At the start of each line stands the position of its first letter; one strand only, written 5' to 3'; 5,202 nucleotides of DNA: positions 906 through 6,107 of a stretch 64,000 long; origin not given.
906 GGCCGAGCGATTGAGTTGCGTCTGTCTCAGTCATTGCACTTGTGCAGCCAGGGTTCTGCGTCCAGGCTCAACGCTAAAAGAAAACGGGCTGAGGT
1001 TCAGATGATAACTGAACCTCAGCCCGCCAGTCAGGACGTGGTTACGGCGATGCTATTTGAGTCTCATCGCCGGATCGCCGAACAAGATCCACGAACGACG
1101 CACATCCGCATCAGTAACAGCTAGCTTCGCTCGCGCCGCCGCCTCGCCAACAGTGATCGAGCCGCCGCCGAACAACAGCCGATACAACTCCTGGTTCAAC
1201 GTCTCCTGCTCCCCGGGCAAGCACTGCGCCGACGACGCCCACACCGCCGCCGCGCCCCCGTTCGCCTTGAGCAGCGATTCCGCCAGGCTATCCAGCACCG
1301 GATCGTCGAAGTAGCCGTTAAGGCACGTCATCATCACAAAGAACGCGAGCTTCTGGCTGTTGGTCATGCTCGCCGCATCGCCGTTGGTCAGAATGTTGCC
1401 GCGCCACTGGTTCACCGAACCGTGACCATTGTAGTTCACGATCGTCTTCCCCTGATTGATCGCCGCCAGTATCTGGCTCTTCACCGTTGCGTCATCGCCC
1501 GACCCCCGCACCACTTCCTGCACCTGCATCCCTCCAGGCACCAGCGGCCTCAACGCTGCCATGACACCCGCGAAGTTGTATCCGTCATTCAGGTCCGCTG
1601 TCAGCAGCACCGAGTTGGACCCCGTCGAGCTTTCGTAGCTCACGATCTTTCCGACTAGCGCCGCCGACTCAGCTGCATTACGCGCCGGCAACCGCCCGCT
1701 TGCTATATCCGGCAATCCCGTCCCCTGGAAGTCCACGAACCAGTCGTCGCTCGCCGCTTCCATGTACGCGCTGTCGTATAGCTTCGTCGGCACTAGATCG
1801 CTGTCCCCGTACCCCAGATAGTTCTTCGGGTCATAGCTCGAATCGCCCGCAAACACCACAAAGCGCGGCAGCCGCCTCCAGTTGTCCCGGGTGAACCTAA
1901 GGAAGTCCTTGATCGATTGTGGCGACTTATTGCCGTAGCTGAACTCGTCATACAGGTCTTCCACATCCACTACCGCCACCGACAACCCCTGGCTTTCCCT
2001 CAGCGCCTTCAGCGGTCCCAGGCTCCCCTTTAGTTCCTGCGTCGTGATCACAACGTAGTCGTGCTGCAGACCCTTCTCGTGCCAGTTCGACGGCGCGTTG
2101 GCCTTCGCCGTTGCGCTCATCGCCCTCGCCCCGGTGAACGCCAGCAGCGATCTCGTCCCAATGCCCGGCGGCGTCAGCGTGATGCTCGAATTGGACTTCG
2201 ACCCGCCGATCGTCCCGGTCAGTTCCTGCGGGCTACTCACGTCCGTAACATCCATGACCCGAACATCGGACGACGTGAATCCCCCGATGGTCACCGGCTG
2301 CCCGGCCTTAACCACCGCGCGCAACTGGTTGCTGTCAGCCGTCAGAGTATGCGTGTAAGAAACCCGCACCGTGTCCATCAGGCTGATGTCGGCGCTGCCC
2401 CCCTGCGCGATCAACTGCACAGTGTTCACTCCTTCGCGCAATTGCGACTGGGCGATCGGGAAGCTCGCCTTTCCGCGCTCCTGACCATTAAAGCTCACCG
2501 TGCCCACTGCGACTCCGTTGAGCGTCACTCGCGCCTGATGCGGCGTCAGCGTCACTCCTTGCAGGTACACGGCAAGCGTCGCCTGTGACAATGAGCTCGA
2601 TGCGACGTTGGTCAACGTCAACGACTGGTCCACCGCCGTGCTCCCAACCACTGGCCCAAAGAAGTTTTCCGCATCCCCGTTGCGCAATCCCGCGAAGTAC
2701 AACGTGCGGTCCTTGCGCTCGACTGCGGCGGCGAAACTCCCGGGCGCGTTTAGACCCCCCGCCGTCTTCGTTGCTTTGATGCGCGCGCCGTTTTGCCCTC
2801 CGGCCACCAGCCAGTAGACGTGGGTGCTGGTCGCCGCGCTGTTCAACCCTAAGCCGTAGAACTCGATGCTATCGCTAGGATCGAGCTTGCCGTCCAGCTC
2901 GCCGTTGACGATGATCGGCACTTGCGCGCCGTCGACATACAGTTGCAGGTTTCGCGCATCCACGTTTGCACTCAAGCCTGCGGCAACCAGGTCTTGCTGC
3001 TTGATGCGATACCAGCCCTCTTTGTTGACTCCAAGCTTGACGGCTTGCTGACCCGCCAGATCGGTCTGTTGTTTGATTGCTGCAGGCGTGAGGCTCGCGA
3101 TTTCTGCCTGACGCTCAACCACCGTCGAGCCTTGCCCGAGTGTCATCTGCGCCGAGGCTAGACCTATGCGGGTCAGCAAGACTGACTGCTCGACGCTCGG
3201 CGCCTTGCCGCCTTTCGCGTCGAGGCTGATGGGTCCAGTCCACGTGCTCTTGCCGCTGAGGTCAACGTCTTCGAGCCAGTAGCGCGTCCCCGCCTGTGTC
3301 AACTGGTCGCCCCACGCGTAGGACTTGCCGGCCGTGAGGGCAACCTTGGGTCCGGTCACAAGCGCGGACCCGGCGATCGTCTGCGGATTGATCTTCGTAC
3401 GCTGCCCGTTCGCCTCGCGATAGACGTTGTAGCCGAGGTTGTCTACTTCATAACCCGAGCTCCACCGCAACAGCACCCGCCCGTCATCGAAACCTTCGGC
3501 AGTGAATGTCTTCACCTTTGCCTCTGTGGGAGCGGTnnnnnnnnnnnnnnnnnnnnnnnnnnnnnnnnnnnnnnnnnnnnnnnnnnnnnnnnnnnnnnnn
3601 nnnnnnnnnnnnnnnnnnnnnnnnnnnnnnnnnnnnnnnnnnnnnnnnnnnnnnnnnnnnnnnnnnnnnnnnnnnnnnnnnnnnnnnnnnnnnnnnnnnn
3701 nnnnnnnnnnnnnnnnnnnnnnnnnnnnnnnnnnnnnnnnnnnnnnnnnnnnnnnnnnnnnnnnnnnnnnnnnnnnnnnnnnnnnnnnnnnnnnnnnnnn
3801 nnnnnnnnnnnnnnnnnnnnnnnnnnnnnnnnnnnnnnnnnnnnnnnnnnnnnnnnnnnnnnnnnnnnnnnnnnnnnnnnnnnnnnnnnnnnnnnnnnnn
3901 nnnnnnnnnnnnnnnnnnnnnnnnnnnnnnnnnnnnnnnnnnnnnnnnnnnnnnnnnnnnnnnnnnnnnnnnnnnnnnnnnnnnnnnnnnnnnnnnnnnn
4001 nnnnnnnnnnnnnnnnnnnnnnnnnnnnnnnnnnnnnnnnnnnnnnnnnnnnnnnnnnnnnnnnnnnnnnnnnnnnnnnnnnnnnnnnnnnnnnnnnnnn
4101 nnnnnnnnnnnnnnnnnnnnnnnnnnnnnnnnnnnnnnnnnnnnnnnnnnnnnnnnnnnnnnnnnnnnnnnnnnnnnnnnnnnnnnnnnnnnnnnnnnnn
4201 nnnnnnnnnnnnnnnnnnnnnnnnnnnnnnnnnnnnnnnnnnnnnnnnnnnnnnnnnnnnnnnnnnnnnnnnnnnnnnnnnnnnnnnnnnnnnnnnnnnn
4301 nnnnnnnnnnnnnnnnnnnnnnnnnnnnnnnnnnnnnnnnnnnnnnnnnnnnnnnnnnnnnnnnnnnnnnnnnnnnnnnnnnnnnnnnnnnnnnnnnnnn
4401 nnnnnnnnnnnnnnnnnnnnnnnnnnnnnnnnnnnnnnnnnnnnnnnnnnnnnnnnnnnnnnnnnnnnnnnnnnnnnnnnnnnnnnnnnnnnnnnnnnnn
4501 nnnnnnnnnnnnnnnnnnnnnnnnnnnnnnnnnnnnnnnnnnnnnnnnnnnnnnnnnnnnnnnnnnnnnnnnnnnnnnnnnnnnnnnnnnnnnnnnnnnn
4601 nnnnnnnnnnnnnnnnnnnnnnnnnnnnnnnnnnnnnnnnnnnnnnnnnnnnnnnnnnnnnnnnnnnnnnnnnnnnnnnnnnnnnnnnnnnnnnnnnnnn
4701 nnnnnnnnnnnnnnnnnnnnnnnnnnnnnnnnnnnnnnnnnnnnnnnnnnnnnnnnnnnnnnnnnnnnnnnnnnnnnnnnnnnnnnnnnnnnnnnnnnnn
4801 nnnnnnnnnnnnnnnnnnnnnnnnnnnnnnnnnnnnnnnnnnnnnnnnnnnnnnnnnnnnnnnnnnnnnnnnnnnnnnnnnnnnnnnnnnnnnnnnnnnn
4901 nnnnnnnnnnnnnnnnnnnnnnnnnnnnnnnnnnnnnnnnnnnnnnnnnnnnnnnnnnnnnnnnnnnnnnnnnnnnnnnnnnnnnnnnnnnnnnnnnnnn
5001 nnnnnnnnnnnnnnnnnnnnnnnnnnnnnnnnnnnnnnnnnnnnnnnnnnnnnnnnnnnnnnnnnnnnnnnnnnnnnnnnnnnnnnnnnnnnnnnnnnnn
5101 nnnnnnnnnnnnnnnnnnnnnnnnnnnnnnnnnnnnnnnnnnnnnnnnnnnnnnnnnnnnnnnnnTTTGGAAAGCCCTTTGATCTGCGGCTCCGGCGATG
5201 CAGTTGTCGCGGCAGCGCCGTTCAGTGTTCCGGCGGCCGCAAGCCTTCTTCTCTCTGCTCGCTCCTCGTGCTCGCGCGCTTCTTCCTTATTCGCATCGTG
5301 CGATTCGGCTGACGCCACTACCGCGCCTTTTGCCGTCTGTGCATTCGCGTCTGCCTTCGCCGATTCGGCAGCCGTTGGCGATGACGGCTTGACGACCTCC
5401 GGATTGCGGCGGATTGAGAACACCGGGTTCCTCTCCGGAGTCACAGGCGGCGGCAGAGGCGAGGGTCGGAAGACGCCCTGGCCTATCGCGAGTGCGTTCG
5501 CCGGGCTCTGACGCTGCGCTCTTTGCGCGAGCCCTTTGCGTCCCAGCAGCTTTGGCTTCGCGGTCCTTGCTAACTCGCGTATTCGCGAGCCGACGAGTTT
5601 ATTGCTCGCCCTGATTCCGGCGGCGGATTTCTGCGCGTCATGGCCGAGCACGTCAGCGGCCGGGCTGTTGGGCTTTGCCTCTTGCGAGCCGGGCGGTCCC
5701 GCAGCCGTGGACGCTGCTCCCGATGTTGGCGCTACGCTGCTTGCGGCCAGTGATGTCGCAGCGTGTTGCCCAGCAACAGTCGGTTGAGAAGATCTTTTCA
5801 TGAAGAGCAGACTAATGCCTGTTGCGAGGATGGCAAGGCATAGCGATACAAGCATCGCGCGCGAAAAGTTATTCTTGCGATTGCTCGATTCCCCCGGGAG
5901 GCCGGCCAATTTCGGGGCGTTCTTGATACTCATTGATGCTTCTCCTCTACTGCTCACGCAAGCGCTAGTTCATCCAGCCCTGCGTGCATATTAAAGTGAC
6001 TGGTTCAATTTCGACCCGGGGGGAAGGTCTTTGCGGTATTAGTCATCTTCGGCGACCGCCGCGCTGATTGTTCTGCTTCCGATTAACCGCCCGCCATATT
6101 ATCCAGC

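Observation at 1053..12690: Tandem duplicated giant membrane-anchored proteins carrying a C-terminal gingipain-like C25 peptidase domain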

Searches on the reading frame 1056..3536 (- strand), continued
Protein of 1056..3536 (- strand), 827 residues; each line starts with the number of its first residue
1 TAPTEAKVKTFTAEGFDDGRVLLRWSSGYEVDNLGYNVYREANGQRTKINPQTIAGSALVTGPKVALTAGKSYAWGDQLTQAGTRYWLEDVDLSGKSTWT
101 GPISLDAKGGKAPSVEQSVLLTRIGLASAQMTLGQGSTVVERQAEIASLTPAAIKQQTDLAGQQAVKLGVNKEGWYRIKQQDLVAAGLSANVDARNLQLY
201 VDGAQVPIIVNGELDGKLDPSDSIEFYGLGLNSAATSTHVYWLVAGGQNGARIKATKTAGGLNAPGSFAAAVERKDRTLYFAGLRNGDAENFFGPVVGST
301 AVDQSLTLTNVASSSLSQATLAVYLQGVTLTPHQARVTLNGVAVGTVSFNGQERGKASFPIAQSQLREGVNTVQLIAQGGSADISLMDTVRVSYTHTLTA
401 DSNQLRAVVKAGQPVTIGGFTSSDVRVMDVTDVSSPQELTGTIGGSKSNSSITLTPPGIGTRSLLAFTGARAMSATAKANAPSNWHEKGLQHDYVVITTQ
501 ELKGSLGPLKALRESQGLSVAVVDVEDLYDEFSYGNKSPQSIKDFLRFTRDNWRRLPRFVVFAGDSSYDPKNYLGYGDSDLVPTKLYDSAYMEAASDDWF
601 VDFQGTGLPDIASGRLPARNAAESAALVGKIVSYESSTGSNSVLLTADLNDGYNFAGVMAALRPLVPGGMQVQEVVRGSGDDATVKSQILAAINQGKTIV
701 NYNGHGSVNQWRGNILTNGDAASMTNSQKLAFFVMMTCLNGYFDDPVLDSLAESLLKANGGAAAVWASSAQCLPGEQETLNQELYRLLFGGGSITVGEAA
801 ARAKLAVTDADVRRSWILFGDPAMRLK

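Call 47: fold_search(model_id=the predicted structure, library=pdb)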
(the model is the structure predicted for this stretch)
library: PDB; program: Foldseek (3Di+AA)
matches with E <= 10: 1940; with E <= 0.001: 98
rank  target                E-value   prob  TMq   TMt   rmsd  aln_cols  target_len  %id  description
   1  6za2_B                1.9e-28  1.00  0.49  0.39  10.6       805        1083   14  Crystal structure of dimeric latent PorU from Porphyromonas gingivalis (released 2021-09-29)
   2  6za2_A                6.3e-28  1.00  0.49  0.39   9.8       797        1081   14  Crystal structure of dimeric latent PorU from Porphyromonas gingivalis (released 2021-09-29)
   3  1cvr                  6.5e-17  1.00  0.35  0.66   3.2       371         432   18  Crystal structure of the Arg specific cysteine proteinase gingipain R (RGPB) (released 2000-03-01)
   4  4ief_D                1.4e-16  1.00  0.35  0.67   3.1       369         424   17  Complex of Porphyromonas gingivalis RgpB pro- and mature domains (released 2013-04-10)
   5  4ief_B                4.7e-16  1.00  0.35  0.67   2.9       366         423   17  Complex of Porphyromonas gingivalis RgpB pro- and mature domains (released 2013-04-10)
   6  6i9a_A                8.9e-15  1.00  0.32  0.57   4.2       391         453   17  Porphyromonas gingivalis gingipain K (Kgp) in complex with inhibitor KYT-36 (released 2019-03-13)
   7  4rbm                  9.9e-15  1.00  0.34  0.61   2.9       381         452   18  Porphyromonas gingivalis gingipain K (Kgp) catalytic and immunoglobulin superfamily-like domains (released 2014-10-08)
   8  5kca                  5.7e-10  0.99  0.12  0.12  23.4       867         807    8  Crystal structure of the Cbln1 C1q domain trimer in complex with the amino-terminal domain (ATD) of iGluR Delta-2 (GluD2 (released 2016-07-27)
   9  3wnn_A                1.1e-07  0.97  0.09  0.10  33.0       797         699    8  D308A mutant of Bacillus circulans T-3040 cycloisomaltooligosaccharide glucanotransferase complexed with isomaltooctao (released 2014-02-05)
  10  3wnn_B                1.2e-07  0.99  0.11  0.13  33.5       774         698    8  D308A mutant of Bacillus circulans T-3040 cycloisomaltooligosaccharide glucanotransferase complexed with isomaltooctao (released 2014-02-05)
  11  3wnp_A                1.3e-07  0.99  0.11  0.12  33.7       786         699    8  D308A, F268V, D469Y, A513V, and Y515S quintuple mutant of Bacillus circulans T-3040 cycloisomaltooligosaccharide gluca (released 2014-02-05)
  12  3wno_A                1.7e-07  1.00  0.12  0.13  34.2       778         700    8  D308A mutant of Bacillus circulans T-3040 cycloisomaltooligosaccharide glucanotransferase complexed with cycloisomalto (released 2014-02-05)
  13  3wnk                  3.4e-07  0.99  0.10  0.12  34.3       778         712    8  Crystal Structure of Bacillus circulans T-3040 cycloisomaltooligosaccharide glucanotransferase (released 2014-02-05)
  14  3wnl_A                4.0e-07  0.97  0.11  0.12  33.5       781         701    8  D308A mutant of Bacillus circulans T-3040 cycloisomaltooligosaccharide glucanotransferase complexed with isomaltohexao (released 2014-02-05)
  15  5x7g                  5.0e-07  0.92  0.09  0.10  33.3       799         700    8  Crystal Structure of Paenibacillus sp. 598K cycloisomaltooligosaccharide glucanotransferase (released 2017-04-26)
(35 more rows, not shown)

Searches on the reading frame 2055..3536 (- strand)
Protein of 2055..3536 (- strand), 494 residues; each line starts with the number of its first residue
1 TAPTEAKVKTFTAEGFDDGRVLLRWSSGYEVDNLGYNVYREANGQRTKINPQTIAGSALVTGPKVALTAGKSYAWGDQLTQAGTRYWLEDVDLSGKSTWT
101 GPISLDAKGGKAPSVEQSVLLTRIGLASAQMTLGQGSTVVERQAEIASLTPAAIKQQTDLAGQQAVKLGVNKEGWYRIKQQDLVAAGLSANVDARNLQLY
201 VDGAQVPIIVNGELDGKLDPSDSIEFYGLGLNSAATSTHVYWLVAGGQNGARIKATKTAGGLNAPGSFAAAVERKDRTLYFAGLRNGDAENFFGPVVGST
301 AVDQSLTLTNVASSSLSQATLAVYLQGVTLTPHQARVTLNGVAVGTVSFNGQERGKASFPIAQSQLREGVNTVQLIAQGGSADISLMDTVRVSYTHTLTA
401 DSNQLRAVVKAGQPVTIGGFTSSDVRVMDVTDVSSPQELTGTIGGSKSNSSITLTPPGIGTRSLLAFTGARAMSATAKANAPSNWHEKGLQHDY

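Call 18: search_protein_families(library=pfam, proteins=[window:2055-3536:-], max_evalue=10)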
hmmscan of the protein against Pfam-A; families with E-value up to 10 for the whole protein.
window:2055-3536:- (494 aa): 0 families

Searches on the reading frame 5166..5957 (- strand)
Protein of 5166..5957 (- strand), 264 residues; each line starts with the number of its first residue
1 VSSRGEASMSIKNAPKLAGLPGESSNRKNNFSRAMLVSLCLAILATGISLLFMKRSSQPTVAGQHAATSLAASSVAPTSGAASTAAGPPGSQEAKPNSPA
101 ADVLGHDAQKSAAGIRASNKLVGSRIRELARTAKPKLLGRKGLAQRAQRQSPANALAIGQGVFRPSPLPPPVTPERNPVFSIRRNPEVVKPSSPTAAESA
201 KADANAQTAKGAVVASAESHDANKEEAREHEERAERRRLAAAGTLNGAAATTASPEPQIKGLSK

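Call 18: search_protein_families(library=pfam, proteins=[window:5166-5957:-], max_evalue=10)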
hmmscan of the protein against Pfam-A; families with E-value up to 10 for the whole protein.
window:5166-5957:- (264 aa): 1 family
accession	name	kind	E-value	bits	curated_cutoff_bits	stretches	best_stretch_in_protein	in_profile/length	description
PF21692.3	Talin_R4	-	0.015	16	27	1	19-74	54-109/126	Talin, R4 domain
